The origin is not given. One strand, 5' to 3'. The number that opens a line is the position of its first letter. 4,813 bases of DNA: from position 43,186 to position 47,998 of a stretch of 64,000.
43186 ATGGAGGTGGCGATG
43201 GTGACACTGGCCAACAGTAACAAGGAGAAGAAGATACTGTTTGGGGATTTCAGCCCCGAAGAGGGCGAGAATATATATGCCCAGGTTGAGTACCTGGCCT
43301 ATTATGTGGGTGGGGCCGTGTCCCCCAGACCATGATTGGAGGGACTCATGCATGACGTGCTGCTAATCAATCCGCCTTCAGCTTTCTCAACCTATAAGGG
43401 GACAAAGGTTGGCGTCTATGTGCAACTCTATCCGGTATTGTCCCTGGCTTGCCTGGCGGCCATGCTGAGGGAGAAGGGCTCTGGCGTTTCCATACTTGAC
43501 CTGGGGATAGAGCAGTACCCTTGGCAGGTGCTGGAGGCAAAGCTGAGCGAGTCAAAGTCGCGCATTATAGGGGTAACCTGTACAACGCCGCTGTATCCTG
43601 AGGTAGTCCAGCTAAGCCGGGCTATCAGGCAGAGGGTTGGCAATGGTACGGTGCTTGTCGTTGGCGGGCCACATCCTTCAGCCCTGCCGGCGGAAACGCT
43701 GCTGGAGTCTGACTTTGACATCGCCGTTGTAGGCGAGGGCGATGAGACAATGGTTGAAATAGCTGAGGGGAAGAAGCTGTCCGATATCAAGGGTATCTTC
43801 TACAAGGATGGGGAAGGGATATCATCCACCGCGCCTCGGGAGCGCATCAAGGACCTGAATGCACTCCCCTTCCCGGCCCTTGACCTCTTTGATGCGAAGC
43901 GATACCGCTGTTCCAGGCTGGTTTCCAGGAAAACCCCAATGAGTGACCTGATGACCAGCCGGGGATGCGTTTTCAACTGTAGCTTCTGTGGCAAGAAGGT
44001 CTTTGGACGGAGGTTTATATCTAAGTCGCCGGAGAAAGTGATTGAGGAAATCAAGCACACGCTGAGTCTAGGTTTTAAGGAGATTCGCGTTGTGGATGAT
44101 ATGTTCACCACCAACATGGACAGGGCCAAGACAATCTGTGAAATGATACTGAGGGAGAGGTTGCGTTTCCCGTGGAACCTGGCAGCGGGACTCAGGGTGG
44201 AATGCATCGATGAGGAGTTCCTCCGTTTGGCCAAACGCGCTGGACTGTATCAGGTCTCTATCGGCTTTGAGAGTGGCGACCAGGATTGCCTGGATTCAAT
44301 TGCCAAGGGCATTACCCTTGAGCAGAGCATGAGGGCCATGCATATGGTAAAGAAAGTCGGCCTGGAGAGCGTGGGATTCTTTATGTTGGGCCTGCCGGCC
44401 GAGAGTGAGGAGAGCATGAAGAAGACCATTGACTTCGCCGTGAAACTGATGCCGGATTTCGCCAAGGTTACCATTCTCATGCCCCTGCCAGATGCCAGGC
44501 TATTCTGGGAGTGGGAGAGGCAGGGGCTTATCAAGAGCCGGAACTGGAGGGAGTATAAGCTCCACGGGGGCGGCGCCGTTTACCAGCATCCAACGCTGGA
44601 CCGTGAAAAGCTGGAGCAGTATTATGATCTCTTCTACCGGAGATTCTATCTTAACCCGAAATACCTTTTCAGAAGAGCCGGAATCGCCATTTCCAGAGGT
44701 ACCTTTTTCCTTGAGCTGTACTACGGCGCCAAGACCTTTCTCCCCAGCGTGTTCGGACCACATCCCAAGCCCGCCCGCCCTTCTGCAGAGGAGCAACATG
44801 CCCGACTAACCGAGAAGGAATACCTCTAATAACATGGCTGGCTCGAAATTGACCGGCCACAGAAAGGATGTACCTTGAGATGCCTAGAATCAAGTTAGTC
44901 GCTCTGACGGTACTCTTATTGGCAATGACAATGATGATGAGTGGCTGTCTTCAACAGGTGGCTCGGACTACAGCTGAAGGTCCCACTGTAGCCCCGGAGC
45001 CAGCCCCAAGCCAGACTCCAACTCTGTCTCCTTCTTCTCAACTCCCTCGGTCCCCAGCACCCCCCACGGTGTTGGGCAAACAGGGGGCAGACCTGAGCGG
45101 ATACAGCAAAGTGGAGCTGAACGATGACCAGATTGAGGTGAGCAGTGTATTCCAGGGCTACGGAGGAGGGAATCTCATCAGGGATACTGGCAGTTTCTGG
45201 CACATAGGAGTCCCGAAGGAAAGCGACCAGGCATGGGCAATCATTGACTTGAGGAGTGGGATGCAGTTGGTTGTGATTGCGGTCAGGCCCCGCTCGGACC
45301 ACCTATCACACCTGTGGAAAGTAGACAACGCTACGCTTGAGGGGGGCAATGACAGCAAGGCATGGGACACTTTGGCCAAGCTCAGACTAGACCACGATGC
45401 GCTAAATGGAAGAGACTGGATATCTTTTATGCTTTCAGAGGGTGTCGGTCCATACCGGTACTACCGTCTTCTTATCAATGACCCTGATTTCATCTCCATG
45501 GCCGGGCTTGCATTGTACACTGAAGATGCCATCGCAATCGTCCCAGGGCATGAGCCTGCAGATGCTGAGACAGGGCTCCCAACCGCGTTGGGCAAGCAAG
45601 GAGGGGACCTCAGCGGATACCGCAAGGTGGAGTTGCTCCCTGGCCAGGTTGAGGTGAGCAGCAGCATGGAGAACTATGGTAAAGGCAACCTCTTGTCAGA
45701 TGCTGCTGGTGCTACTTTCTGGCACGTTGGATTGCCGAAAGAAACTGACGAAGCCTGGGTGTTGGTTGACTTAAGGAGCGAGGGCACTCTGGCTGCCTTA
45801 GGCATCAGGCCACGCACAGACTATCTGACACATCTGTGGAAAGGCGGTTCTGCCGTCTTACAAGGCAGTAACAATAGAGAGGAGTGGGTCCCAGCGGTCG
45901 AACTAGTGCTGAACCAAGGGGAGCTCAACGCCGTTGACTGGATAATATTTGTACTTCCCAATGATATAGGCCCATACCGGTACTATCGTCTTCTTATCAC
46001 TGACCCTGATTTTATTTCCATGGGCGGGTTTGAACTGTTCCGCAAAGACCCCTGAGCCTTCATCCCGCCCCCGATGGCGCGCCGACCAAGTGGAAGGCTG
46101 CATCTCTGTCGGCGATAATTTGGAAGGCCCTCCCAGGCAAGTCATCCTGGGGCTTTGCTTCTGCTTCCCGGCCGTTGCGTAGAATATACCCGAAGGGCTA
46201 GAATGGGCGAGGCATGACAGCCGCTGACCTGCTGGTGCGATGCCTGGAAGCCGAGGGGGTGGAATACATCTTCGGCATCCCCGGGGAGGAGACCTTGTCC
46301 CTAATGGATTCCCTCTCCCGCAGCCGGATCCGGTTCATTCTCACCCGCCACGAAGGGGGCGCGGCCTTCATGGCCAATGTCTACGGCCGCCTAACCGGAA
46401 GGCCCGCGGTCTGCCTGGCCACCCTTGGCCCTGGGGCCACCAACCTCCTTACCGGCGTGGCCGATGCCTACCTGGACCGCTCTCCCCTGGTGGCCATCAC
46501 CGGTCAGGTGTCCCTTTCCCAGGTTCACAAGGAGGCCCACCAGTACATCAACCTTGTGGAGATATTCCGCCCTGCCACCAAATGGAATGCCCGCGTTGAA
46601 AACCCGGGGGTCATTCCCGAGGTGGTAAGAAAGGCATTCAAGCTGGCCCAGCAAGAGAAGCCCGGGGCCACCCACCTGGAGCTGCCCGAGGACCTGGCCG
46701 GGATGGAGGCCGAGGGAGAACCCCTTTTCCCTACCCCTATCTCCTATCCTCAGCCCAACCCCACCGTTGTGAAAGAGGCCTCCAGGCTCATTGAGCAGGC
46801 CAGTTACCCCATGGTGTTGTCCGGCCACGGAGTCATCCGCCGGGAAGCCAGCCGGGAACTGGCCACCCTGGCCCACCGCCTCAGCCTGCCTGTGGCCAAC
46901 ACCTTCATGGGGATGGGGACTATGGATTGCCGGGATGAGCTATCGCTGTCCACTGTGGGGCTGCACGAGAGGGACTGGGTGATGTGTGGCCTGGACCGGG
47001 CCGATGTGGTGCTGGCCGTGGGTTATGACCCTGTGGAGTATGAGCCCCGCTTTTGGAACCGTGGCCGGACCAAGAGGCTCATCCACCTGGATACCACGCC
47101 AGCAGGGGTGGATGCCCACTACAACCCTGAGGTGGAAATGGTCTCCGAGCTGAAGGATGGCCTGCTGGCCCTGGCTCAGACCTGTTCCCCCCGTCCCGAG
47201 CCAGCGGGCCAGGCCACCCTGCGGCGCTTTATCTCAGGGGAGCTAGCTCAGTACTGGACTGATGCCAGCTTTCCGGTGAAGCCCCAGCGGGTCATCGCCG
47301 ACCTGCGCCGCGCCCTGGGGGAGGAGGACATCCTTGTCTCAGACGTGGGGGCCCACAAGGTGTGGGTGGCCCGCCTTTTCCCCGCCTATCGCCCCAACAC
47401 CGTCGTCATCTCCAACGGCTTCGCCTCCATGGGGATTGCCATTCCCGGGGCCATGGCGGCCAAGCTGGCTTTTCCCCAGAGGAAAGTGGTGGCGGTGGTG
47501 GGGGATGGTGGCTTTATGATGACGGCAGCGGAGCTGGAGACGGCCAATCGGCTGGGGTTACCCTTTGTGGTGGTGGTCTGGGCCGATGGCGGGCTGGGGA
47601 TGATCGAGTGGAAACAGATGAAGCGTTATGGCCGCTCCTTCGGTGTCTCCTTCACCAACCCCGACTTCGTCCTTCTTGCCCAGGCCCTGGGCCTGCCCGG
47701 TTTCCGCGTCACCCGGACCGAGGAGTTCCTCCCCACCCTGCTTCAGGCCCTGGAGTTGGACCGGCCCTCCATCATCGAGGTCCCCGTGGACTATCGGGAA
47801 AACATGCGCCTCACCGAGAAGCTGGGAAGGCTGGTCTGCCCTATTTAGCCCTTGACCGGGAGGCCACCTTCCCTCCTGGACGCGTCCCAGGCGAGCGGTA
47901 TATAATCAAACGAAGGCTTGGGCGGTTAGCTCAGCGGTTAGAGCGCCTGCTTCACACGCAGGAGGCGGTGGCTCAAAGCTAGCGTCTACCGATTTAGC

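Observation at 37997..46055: Low-GC four-gene module: two giant polytopic membrane proteins with lectin-like ectodomains, a B12-rSAM enzyme and a duplicated discoidin-like lipoprotein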

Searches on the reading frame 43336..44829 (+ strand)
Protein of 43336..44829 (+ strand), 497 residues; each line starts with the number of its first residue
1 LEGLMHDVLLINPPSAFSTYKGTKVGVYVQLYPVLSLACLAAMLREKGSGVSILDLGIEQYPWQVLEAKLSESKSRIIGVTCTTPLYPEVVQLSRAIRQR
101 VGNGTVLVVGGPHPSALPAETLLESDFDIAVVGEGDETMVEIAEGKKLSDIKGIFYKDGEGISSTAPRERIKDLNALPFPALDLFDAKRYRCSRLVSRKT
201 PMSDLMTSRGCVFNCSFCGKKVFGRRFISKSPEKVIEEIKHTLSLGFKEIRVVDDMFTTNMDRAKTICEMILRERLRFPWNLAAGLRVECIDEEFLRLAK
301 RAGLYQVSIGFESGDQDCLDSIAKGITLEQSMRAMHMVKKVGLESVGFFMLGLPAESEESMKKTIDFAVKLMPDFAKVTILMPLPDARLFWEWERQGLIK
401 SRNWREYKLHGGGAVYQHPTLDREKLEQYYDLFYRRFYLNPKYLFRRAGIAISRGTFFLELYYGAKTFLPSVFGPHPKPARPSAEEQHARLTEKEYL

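Call 5: search_protein_families(library=pfam, proteins=[window:43336-44829:+], max_evalue=0.01)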
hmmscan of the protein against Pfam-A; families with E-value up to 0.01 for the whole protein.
window:43336-44829:+ (497 aa): 2 families
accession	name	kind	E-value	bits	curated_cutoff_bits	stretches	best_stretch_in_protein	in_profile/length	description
PF04055.27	Radical_SAM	-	2e-24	87.1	29.5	1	207-368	3-166/166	Radical SAM superfamily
PF02310.24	B12-binding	-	5.8e-19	68.6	32.1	1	28-142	8-120/121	B12 binding domain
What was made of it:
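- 43336..44829 (+): rSAM_B: class-B (B12-binding) radical SAM enzyme. Likely start ATG 43348. Cluster motif C211-x3-C-x2-C. Pfam B12-binding plus Radical_SAM (call 5).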

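Call 6: search_protein_families(library=ncbifam, proteins=[window:43336-44829:+], max_evalue=0.01)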
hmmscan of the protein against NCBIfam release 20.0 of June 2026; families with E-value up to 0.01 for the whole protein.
window:43336-44829:+ (497 aa): 41 families (the best 25 are shown)
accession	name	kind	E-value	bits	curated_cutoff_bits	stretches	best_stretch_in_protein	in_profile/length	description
TIGR03471.1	HpnJ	equivalog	3.4e-61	207.6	577.6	1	78-454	72-449/472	hopanoid biosynthesis associated radical SAM protein HpnJ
TIGR02026.1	BchE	equivalog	2.7e-50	171.6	481.35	1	31-446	19-435/497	magnesium-protoporphyrin IX monomethyl ester anaerobic oxidative cyclase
TIGR04479.1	bcpD_PhpK_rSAM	subfamily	5e-39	134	600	1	35-434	73-461/504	PhpK family radical SAM P-methyltransferase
TIGR04367.1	HpnR_B12_rSAM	equivalog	8.3e-36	123.5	650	1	26-410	15-388/490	hopanoid C-3 methylase HpnR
TIGR04013.1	B12_SAM_MJ_1487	hypoth_equivalog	7.1e-33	114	251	1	62-391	31-355/382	TIGR04013 family B12-binding domain/radical SAM domain-containing protein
NF038361.1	rSAM_Sden_1168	equivalog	8.2e-33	113.8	575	1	8-435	65-513/560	Sden_1168 family B12-binding radical SAM P-methyltransferase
TIGR04072.2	rSAM_ladder_B12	equivalog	1e-32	113.4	360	1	31-428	16-402/443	lipid biosynthesis B12-binding/radical SAM protein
NF050148.1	rSAM_ApyD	equivalog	6.6e-32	110.7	750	1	29-392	20-392/645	RiPP biosynthesis radical SAM protein ApyD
TIGR04014.1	B12_SAM_MJ_0865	equivalog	3.7e-31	108.4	360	1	80-389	46-354/434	methyl-coenzyme M reductase glutamine C-methyltransferase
TIGR04385.1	B12_rSAM_cofa1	equivalog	3.3e-29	102.4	450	1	31-370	18-363/438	B12 lower ligand biosynthesis radical SAM protein BzaD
TIGR03975.1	rSAM_ocin_1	subfamily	1e-27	97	281.85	1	67-366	121-425/606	RiPP maturation radical SAM C-methyltransferase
TIGR04295.1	B12_rSAM_oligo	hypoth_equivalog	9.7e-26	90.4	400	1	10-328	4-318/422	TIGR04295 family B12-binding domain-containing radical SAM protein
NF033070.1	rSAM_AprD4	equivalog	1.6e-24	86.7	500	1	170-392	166-389/456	AprD4 family radical SAM diol-dehydratase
TIGR04190.1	B12_SAM_Ta0216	equivalog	1.7e-16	60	500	1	40-377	43-400/554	TIGR04190 family B12-binding domain/radical SAM domain protein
NF033712.0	B12_rSAM_KedN5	subfamily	2.1e-16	59.3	700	1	67-403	55-401/624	KedN5 family methylcobalamin-dependent radical SAM C-methyltransferase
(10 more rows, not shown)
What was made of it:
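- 43336..44829 (+): Best NCBIfam model is HpnJ at 207.6 bits, far below its 577.6 cut-off (call 6).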

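Call 96: search_solved_structures(query=window:43348-44829:+, max_evalue=0.001)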
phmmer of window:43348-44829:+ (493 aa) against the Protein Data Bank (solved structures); distinct sequences matched with E-value up to 0.001: 6.
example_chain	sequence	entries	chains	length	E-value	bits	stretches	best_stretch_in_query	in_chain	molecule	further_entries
6fd2_B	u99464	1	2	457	1.5e-21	79.9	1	167-386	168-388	Putative apramycin biosynthetic oxidoreductase 4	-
9ccb_A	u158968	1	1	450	9.2e-19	70.7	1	103-386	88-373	Radical SAM core domain-containing protein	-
5ul2_A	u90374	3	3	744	3.6e-11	45.6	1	31-365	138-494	OxsB protein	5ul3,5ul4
6wte_A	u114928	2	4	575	1.9e-10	43.3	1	194-366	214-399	B12-binding domain-containing protein | Tryptophan-C2-methyltransferase containing B12-binding domain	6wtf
9n1b_A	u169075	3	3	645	1.4e-09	40.4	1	128-362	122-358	Radical SAM protein | Radical SAM enzyme CysS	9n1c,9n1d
7kdx_A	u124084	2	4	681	0.00015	23.8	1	73-362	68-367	Methyltransferase TokK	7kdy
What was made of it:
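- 43336..44829 (+): Closest solved structure is AprD4, 6fd2 (call 96).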

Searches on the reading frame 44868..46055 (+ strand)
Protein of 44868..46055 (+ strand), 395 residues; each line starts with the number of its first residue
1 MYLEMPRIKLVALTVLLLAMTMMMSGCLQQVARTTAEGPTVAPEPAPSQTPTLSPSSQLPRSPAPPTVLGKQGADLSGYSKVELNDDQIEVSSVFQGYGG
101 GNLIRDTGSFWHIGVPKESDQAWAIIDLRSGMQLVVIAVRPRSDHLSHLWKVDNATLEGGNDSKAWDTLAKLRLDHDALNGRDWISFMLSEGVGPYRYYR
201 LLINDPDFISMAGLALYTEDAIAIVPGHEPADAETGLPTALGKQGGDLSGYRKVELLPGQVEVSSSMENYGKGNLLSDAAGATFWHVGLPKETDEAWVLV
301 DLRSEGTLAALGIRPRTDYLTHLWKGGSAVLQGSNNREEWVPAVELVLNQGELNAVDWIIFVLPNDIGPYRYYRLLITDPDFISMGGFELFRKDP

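Call 5: search_protein_families(library=pfam, proteins=[window:44868-46055:+], max_evalue=0.01)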
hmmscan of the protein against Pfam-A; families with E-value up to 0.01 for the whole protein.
window:44868-46055:+ (395 aa): 2 families
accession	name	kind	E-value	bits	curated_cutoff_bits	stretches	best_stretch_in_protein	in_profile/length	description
PF00754.31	F5_F8_type_C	-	1.4e-11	45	28.2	2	260-365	1-101/127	F5/8 type C domain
PF22633.2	F5_F8_type_C_2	-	8.8e-10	39.5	27.8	1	107-177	7-72/91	NedA-like, galactose-binding domain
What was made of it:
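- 44868..46055 (+): Lipoprotein: lipobox Cys27 (44940-44948 = SGC), Pro/Ser/Thr-rich linker, two discoidin (F5/8 type C) repeats at 45063-45530 and 45579-46052. Pfam F5_F8_type_C at 45 bits against a 28.2 cut-off, 2 stretches (call 5).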

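Call 6: search_protein_families(library=ncbifam, proteins=[window:44868-46055:+], max_evalue=0.01)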
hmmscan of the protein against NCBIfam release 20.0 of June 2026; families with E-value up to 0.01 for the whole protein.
window:44868-46055:+ (395 aa): 0 families

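Call 97: search_solved_structures(query=window:44868-46055:+, max_evalue=0.01)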
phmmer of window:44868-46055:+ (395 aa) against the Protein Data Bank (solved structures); distinct sequences matched with E-value up to 0.01: 0.

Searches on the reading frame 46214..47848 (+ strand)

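Call 5: search_protein_families(library=pfam, proteins=[window:46214-47848:+], max_evalue=0.01)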
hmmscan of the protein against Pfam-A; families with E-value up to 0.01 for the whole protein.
window:46214-47848:+ (544 aa): 3 families
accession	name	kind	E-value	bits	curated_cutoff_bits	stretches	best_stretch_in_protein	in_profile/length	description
PF02775.26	TPP_enzyme_C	-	1.6e-44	151.8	21.9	1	377-523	1-151/151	Thiamine pyrophosphate enzyme, C-terminal TPP binding domain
PF02776.23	TPP_enzyme_N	-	2.4e-41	140.7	26.8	1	1-114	1-116/119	Thiamine pyrophosphate enzyme, N-terminal TPP binding domain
PF00205.28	TPP_enzyme_M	-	2.6e-25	89.2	30.4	1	186-319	1-136/137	Thiamine pyrophosphate enzyme, central domain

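Call 6: search_protein_families(library=ncbifam, proteins=[window:46214-47848:+], max_evalue=0.01)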
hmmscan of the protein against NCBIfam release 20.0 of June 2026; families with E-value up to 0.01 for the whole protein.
window:46214-47848:+ (544 aa): 54 families (the best 25 are shown)
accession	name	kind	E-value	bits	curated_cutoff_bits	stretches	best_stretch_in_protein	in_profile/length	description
NF006187.0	PRK08322.1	equivalog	6.3e-219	727.9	509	1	1-543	2-547/548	acetolactate synthase large subunit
NF006378.0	PRK08617.1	equivalog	6.9e-149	496.7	510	1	2-537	9-550/556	acetolactate synthase AlsS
TIGR02418.1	acolac_catab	equivalog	2.5e-134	448.7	551.1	1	3-534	1-538/539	acetolactate synthase AlsS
TIGR00118.1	acolac_lg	equivalog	1.6e-117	393.3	538.35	1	1-531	1-540/557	biosynthetic-type acetolactate synthase large subunit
NF006052.0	PRK08199.1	subfamily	1e-112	377.3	539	1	2-528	9-540/559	thiamine pyrophosphate protein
NF004919.0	PRK06276.1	equivalog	2.4e-112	376.2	866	1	1-533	1-546/582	acetolactate synthase large subunit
NF004710.0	PRK06048.1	equivalog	4.1e-104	349.1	976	1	1-531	8-543/561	acetolactate synthase large subunit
NF006524.0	PRK08978.1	equivalog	2.2e-100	336.5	738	1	1-531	1-530/548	acetolactate synthase 2 catalytic subunit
NF005824.0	PRK07710.1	equivalog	4.4e-99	332.3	976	1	1-531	17-554/573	acetolactate synthase large subunit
NF006122.0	PRK08266.1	subfamily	6.7e-99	331.8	571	1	1-529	4-528/543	hypothetical protein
NF005860.0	PRK07789.1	equivalog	1.2e-97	327.8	881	1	1-525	34-578/615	acetolactate synthase large subunit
NF005058.0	PRK06466.1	equivalog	2.4e-97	326.7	951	1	2-530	5-552/574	acetolactate synthase 3 large subunit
NF006016.1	PRK08155.1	equivalog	3.9e-97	326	870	1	1-530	3-537/554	acetolactate synthase large subunit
NF006319.0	PRK08527.1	equivalog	6.4e-94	315.4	905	1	1-531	4-544/565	acetolactate synthase large subunit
NF005651.0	PRK07418.1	subfamily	1.3e-92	310.9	942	1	2-530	20-564/617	acetolactate synthase large subunit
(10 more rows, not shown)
